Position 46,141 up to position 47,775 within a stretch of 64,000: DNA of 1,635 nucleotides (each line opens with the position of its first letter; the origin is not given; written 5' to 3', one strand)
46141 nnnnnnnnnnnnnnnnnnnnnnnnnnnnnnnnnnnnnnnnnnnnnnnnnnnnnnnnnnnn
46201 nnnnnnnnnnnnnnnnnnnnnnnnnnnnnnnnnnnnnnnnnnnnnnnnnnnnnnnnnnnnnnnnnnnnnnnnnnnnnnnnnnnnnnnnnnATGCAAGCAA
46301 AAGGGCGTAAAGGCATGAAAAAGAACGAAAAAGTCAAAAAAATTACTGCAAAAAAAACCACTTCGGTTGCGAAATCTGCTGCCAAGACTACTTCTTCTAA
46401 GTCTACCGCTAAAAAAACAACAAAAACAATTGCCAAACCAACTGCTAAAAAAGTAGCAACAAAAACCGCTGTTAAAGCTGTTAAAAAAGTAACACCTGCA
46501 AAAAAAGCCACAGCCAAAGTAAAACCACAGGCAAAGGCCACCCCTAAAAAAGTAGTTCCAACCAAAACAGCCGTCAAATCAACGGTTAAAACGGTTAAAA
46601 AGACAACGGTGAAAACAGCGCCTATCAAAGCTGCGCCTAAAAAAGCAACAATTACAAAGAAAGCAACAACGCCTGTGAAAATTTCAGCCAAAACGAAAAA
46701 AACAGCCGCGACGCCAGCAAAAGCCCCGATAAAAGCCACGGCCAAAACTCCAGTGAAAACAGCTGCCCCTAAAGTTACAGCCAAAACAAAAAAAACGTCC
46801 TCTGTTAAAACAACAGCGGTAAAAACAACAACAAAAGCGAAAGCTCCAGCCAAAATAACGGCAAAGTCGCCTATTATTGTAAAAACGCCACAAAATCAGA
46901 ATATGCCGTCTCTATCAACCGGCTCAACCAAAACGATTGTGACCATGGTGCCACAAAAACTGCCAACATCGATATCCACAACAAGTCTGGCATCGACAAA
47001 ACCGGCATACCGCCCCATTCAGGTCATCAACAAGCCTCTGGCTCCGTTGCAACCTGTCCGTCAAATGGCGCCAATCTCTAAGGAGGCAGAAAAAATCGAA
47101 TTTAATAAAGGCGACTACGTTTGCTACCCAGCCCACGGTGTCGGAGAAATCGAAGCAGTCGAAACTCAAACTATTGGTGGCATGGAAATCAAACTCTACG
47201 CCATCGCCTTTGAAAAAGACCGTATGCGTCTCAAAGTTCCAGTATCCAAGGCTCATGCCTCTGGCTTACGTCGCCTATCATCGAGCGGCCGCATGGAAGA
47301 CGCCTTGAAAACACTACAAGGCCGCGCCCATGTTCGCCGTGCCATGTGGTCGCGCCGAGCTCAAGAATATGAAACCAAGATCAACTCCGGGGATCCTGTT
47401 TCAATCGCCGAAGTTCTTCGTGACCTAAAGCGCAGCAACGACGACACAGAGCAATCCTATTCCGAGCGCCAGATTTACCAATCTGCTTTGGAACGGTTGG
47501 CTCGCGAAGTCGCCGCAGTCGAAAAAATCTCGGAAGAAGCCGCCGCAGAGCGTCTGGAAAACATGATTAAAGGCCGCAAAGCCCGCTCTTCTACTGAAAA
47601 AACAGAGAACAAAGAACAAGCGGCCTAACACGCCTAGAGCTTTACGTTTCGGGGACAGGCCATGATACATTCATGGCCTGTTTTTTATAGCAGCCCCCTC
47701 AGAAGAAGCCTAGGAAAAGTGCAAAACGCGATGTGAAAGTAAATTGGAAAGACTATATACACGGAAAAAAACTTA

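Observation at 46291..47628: CarD/CdnL transcription factor fused to a ~258-aa histone-H1-like Lys/Ala/Thr-rich N-terminal domain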

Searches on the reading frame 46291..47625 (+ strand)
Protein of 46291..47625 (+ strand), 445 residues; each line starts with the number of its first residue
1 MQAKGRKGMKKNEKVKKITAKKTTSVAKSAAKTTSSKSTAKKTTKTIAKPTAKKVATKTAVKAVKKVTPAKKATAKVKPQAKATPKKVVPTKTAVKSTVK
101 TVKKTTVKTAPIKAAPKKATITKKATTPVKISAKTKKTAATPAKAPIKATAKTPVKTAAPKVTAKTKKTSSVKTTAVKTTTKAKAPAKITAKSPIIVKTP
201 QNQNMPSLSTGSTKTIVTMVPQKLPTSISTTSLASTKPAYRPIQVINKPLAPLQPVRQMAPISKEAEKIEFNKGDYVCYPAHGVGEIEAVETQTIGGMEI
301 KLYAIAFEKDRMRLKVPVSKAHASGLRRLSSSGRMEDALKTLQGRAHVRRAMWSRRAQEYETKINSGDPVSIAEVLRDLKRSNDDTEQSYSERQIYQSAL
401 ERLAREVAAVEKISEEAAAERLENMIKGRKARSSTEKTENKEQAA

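Call 3: search_protein_families(library=pfam, proteins=[window:46291-47625:+], max_evalue=0.1)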
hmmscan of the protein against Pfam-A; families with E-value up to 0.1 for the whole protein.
window:46291-47625:+ (445 aa): 2 families
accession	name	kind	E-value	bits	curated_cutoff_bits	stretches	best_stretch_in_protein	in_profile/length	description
PF21095.3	CarD_C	-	1.5e-23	83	23.1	1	338-422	2-86/87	CarD, C-terminal domain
PF02559.22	CarD_TRCF_RID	-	4.6e-14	52.7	23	1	271-329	1-56/57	CarD-like/TRCF RID domain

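Call 4: search_protein_families(library=ncbifam, proteins=[window:46291-47625:+], max_evalue=0.1)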
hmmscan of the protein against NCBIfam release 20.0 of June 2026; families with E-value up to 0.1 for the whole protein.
window:46291-47625:+ (445 aa): 1 family
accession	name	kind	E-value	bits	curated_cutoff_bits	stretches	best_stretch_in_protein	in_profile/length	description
TIGR00580.2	mfd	equivalog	4.5e-05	22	800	1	18-347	57-383/907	transcription-repair coupling factor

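Call 7: find_homologous_proteins(query=window:46291-47625:+, max_evalue=0.001)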
Query window:46291-47625:+ (445 aa): 2211 proteins with E <= 0.001 among 8000 candidates; the best 120 are listed.
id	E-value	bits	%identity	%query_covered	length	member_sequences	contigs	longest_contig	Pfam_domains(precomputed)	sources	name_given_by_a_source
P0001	7.4e-251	850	100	98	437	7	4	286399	PF21095.4,PF02559.23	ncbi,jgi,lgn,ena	-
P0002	3.3e-139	482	63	98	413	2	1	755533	PF21095.4,PF02559.23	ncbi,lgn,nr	ncbi:MAG: CarD family transcriptional regulator [Pseudobdellovibrionaceae bacterium]|nr:CarD family 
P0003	8.9e-139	481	86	56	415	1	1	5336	PF21095.4,PF02559.23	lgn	-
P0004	3.0e-138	479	-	-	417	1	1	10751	PF21095.4,PF02559.23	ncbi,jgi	-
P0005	4.1e-135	469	76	65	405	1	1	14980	PF21095.4,PF02559.23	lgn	-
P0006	1.0e-134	468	64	98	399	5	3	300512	PF21095.4,PF02559.23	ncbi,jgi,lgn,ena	-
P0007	2.8e-134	466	67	82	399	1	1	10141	PF21095.4,PF02559.23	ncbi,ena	-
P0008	7.4e-134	465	71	73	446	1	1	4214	PF21095.4,PF02559.23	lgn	-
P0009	3.2e-131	456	81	61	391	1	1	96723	PF21095.4,PF02559.23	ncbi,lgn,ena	-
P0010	5.4e-128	446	76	70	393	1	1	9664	PF21095.4,PF02559.23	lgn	-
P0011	1.2e-127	444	-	-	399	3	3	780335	PF21095.4,PF02559.23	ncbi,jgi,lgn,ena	-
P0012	7.1e-120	419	80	57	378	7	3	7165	PF21095.4,PF02559.23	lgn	-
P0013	1.2e-118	415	65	79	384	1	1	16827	PF21095.4,PF02559.23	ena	-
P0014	1.3e-118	415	64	78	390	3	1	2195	PF21095.4,PF02559.23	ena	-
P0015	2.0e-118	414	68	67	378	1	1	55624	PF21095.4,PF02559.23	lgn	-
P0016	1.5e-117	411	58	92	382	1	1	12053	PF21095.4,PF02559.23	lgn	-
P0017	4.7e-117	410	64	78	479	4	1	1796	PF21095.4,PF02559.23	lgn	-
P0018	7.1e-117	409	61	92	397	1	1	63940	PF21095.4,PF02559.23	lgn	-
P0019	2.0e-116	407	61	91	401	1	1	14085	PF21095.4,PF02559.23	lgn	-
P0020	2.5e-116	407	62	91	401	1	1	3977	PF21095.4,PF02559.23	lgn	-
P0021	3.0e-116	407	60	91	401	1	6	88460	PF21095.4,PF02559.23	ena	-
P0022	8.5e-116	405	61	91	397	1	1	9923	PF21095.4,PF02559.23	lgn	-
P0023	3.0e-115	404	56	97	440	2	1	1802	PF21095.4,PF02559.23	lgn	-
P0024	3.2e-115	404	68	64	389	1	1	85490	PF21095.4,PF02559.23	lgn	-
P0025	3.2e-115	404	78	54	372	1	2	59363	PF21095.4,PF02559.23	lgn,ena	-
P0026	4.2e-115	403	78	55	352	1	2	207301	PF21095.4,PF02559.23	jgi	jgi:CarD family transcriptional regulator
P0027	4.7e-115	403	72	64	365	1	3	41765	PF21095.4,PF02559.23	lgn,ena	-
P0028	6.0e-115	403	61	89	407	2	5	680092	PF21095.4,PF02559.23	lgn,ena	-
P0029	6.2e-115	403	59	91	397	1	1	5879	PF21095.4,PF02559.23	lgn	-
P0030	7.0e-115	402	70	61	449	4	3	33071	PF21095.4,PF02559.23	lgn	-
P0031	1.0e-114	402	62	85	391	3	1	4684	PF21095.4,PF02559.23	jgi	-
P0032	1.3e-114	402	63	69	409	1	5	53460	PF21095.4,PF02559.23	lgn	-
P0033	2.6e-114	401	61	83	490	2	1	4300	PF21095.4,PF02559.23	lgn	-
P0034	4.5e-114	400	59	93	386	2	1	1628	PF21095.4,PF02559.23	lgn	-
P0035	8.6e-114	399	64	78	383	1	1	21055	PF21095.4,PF02559.23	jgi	jgi:CarD family transcriptional regulator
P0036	9.2e-114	399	64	74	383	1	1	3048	PF21095.4,PF02559.23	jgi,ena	-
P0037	1.5e-113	398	64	78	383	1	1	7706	PF21095.4,PF02559.23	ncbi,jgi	jgi:CarD family transcriptional regulator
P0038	2.0e-113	398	64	74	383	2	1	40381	PF21095.4,PF02559.23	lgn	-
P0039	2.4e-113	397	55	97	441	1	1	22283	PF21095.4,PF02559.23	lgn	-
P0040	3.8e-113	397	78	54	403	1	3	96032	PF21095.4,PF02559.23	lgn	-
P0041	4.4e-113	396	56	79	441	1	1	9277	PF21095.4,PF02559.23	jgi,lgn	jgi:CarD family transcriptional regulator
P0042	5.0e-113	396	58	82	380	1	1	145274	PF21095.4,PF02559.23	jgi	jgi:CarD family transcriptional regulator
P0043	1.1e-112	395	64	74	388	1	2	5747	PF21095.4,PF02559.23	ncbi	-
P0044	1.2e-112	395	55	98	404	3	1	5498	PF21095.4,PF02559.23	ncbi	-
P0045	1.9e-112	394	75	56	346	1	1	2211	PF21095.4,PF02559.23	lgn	-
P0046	2.1e-112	394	79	54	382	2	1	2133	PF21095.4,PF02559.23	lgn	-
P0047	3.1e-112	394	80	51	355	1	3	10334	PF21095.4,PF02559.23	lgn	-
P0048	3.3e-112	394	77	55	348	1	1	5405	PF21095.4,PF02559.23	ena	-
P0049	5.2e-112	393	65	71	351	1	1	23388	PF21095.4,PF02559.23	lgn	-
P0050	6.2e-112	393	67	69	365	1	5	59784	PF21095.4,PF02559.23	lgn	-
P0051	6.4e-112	393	67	72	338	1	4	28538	PF21095.4,PF02559.23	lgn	-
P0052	8.3e-112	392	58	95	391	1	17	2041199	PF21095.4,PF02559.23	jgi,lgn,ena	jgi:CarD family transcriptional regulator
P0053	1.1e-111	392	63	71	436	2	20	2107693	PF21095.4,PF02559.23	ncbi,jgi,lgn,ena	jgi:CarD family transcriptional regulator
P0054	1.1e-111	392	68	59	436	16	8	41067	PF21095.4,PF02559.23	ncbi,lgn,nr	ncbi:MAG: CarD family transcriptional regulator [Alphaproteobacteria bacterium]|nr:CarD family trans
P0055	1.2e-111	392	56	96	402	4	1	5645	PF21095.4,PF02559.23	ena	-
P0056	1.4e-111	392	59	94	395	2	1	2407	PF21095.4,PF02559.23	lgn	-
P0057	1.8e-111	391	55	98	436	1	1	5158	PF21095.4,PF02559.23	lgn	-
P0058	1.1e-110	389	68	59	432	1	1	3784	PF21095.4,PF02559.23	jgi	jgi:CarD family transcriptional regulator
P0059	1.5e-110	388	76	55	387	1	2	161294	PF21095.4,PF02559.23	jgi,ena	-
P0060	2.1e-110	388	58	95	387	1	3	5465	PF21095.4,PF02559.23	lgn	-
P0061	2.2e-110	388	68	59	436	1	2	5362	PF21095.4,PF02559.23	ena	-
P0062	3.0e-110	387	68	59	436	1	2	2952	PF21095.4,PF02559.23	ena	-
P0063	3.5e-110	387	65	68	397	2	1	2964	PF21095.4,PF02559.23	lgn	-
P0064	3.6e-110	387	68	59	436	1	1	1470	PF21095.4,PF02559.23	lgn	-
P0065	5.6e-110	386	57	90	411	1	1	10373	PF21095.4,PF02559.23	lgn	-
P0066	1.7e-109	385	64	76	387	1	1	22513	PF21095.4,PF02559.23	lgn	-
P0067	2.3e-109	384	81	49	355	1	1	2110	PF21095.4,PF02559.23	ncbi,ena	-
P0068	2.9e-109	384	74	59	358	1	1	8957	PF21095.4,PF02559.23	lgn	-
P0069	4.5e-109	383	60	82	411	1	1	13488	PF21095.4,PF02559.23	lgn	-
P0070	5.8e-109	383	59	95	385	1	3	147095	PF21095.4,PF02559.23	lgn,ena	-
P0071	5.9e-109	383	63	75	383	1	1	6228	PF21095.4,PF02559.23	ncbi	-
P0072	5.9e-109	383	68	66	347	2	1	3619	PF21095.4,PF02559.23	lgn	-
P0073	1.1e-108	382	62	80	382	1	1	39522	PF21095.4,PF02559.23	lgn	-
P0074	1.6e-108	381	68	59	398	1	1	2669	PF21095.4,PF02559.23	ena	-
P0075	2.4e-108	381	74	56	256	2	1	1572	PF21095.4,PF02559.23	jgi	jgi:CarD family transcriptional regulator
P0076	1.1e-107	379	69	62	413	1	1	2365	PF21095.4,PF02559.23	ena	-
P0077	1.2e-107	379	72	56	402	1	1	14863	PF21095.4,PF02559.23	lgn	-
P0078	2.6e-107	377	59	95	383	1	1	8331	PF21095.4,PF02559.23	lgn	-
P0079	5.1e-107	377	62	77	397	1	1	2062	PF21095.4,PF02559.23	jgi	jgi:CarD family transcriptional regulator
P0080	1.9e-106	375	55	98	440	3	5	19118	PF21095.4,PF02559.23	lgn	-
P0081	2.3e-106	374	86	46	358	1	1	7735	PF21095.4,PF02559.23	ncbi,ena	-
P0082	3.5e-106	374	65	68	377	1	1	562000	PF21095.4,PF02559.23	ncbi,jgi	jgi:CarD family transcriptional regulator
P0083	1.4e-105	372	-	-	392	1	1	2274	PF21095.4,PF02559.23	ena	-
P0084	1.5e-105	372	74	57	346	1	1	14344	PF21095.4,PF02559.23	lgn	-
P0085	3.0e-105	371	60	87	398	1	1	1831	PF21095.4,PF02559.23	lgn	-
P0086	1.2e-104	369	55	95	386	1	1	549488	PF21095.4,PF02559.23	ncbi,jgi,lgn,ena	ncbi:MAG: CarD family transcriptional regulator [Pseudobdellovibrionaceae bacterium]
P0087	8.1e-104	366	58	98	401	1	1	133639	PF21095.4,PF02559.23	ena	-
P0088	8.3e-104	366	61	78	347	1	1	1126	PF21095.4,PF02559.23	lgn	-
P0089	1.5e-103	365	68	63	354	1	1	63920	PF21095.4,PF02559.23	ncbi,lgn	-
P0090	4.5e-103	364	60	85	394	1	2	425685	PF21095.4,PF02559.23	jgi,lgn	jgi:CarD family transcriptional regulator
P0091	1.9e-102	361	77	54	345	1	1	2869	PF21095.4,PF02559.23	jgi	jgi:CarD family transcriptional regulator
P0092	1.5e-101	359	63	72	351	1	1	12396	PF21095.4,PF02559.23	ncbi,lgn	-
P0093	5.3e-101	357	58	80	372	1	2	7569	PF21095.4,PF02559.23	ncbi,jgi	jgi:CarD family transcriptional regulator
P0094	7.1e-101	356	75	54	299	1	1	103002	PF21095.4,PF02559.23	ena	-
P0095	1.6e-100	355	69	59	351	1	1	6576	PF21095.4,PF02559.23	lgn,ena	-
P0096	3.8e-100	354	64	62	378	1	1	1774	PF21095.4,PF02559.23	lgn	-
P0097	5.9e-100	353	71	56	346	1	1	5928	PF21095.4,PF02559.23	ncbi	-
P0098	6.7e-100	353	62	77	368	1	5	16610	PF21095.4,PF02559.23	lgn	-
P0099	8.5e-100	353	63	65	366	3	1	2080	PF21095.4,PF02559.23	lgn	-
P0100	9.0e-100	353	74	56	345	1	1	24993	PF21095.4,PF02559.23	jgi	jgi:CarD family transcriptional regulator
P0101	9.6e-99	349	64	69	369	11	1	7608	PF21095.4,PF02559.23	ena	-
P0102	1.5e-98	349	71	56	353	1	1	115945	PF21095.4,PF02559.23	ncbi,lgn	-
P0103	2.5e-98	348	65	67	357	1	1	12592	PF21095.4,PF02559.23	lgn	-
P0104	2.6e-98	348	70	56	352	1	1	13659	PF21095.4,PF02559.23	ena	-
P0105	4.2e-98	347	57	80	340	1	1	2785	PF21095.4,PF02559.23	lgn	-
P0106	6.3e-97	343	54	87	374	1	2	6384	PF21095.4,PF02559.23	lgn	-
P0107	4.7e-96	340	68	54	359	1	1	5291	PF21095.4,PF02559.23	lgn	-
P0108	4.2e-95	337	58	83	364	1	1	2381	PF21095.4,PF02559.23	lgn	-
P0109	5.4e-95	337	58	80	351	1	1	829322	PF21095.4,PF02559.23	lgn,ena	-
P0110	5.9e-95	337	61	73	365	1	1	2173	PF21095.4,PF02559.23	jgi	-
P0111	6.2e-95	337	69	58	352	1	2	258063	PF21095.4,PF02559.23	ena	-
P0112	8.9e-95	336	61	69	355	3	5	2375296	PF21095.4,PF02559.23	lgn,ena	-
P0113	1.6e-94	335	62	72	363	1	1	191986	PF21095.4,PF02559.23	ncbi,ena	-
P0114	2.6e-94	335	60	69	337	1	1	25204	PF21095.4,PF02559.23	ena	-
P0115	7.3e-93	330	58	74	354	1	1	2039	PF21095.4,PF02559.23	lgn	-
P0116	5.0e-92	327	61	73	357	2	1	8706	PF21095.4,PF02559.23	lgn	-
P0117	1.3e-78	283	56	64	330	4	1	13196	PF21095.4,PF02559.23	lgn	-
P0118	7.4e-74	267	78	36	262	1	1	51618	PF21095.4,PF02559.23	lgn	-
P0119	1.0e-73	267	76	36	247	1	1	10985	PF21095.4,PF02559.23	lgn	-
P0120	1.1e-73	267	76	36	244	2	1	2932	PF21095.4,PF02559.23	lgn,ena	-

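Call 9: find_related_loci(query=window:46291-47625:+, collection=genome_contigs, flank=4000)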
Query window:46291-47625:+ (445 aa) in genome_contigs; peptide patterns used: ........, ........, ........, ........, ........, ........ (x = any residue, [..] = any of these).
599 stretches matched a pattern (row limit reached: there are more); 408 encode a relative of the query (tblastn E <= 1e-3); the best 80 are kept; 80 distinct loci.
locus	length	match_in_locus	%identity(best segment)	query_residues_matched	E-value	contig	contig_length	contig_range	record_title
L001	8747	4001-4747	85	191-445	1e-146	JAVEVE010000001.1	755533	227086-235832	MAG: Pseudobdellovibrionaceae bacterium isolate BF4_112 NODE_4_length_755533_cov_40.959676_Biofilm4, whole genome shotgu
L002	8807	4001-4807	81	173-445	4e-143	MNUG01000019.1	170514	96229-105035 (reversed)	MAG: Alphaproteobacteria bacterium CG1_02_46_17 cg1_0.2_scaffold_15_c, whole genome shotgun sequence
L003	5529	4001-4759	83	176-433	8e-142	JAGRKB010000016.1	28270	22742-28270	MAG: Alphaproteobacteria bacterium isolate HKST-UBA28 2015-01-06_1_(paired)_contig_9582, whole genome shotgun sequence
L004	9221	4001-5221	64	1-445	4e-139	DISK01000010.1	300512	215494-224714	MAG TPA_asm: Micavibrio sp. UBA6212 UBA6212_contig_6841, whole genome shotgun sequence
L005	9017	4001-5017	64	90-436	1e-133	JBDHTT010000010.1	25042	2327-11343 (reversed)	MAG: Alphaproteobacteria bacterium isolate AS-MICRO-OLR.190 NODE_6616_length_25042_cov_12.457927, whole genome shotgun s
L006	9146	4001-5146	61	41-445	9e-131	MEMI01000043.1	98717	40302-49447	MAG: Alphaproteobacteria bacterium RIFCSPHIGHO2_02_FULL_46_13 rifcsphigho2_02_scaffold_617, whole genome shotgun sequenc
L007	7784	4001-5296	56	32-442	2e-130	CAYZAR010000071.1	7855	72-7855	MAG TPA_asm: uncultured Micavibrio sp. isolate SRP257259_co1_60 genome assembly, contig: NODE_15088_length_7855_cov_3.91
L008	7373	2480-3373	71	115-430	3e-127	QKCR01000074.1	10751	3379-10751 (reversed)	MAG: Alphaproteobacteria bacterium isolate SZUA-429 scaffold_21697, whole genome shotgun sequence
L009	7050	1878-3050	56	14-440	1e-128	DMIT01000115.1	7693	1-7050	MAG TPA_asm: Rhodospirillaceae bacterium isolate UBA8720 contig_122493, whole genome shotgun sequence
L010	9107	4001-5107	55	9-432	2e-127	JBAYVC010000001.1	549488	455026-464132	MAG: Pseudobdellovibrionaceae bacterium isolate SO_2016_LW3_50 scaffold00004_LW162_2016, whole genome shotgun sequence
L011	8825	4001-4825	70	171-440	1e-125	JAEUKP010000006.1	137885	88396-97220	MAG: Alphaproteobacteria bacterium isolate new MAG-98 k141_2179030, whole genome shotgun sequence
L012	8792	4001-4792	68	183-442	1e-122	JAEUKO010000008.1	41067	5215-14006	MAG: Alphaproteobacteria bacterium isolate new MAG-97 NODE_8_length_41067_cov_3.746011, whole genome shotgun sequence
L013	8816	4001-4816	69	150-429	2e-122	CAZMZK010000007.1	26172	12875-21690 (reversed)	MAG TPA_asm: uncultured Micavibrio sp. isolate SRP199154_co2_109 genome assembly, contig: NODE_1088_length_26172_cov_33.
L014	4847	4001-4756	71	195-445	2e-114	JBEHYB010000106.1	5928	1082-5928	MAG: Pseudomonadota bacterium isolate ESF1.bin.114 NODE_16684_length_5928_cov_3.860353, whole genome shotgun sequence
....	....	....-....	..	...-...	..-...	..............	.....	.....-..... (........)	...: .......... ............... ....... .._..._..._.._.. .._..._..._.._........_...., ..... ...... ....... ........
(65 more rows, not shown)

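Call 38: predict_structure(alignment_id=A3)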
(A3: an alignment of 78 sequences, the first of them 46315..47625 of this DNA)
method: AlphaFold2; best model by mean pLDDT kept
length: 437 residues; sequences in the alignment: 78
mean_pLDDT: 57.1   pTM: 0.32
mean pLDDT of the five models: 57.1, 55.3, 53.6, 52.2, 50.1
residues with pLDDT >= 90: 5; 70-90: 107; 50-70: 118; < 50: 207
segments of 3 or more residues with pLDDT < 50: 3-8, 10-33, 35-40, 56-70, 81-106, 109-124, 133-135, 139-143, 145-149, 151-155, 161-183, 197-228, 253-259, 311-318, 434-437
pLDDT, mean of each block of 10 residues (from residue 1): 47 44 42 47 53 48 44 52 45 45 47 48 48 48 46 50 45 45 52 52 43 45 45 54 56 47 75 75 75 74 56 45 53 71 79 89 88 68 84 86 80 75 54 49
secondary structure, 60 per line:
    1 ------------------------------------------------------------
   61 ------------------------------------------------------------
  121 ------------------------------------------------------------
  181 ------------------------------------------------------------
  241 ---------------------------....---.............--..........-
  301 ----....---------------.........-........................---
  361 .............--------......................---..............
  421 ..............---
elements in order: E268-271 E275-287 E290-299 E305-308 H324-332 H334-357 H361-373 H382-403 H407-434
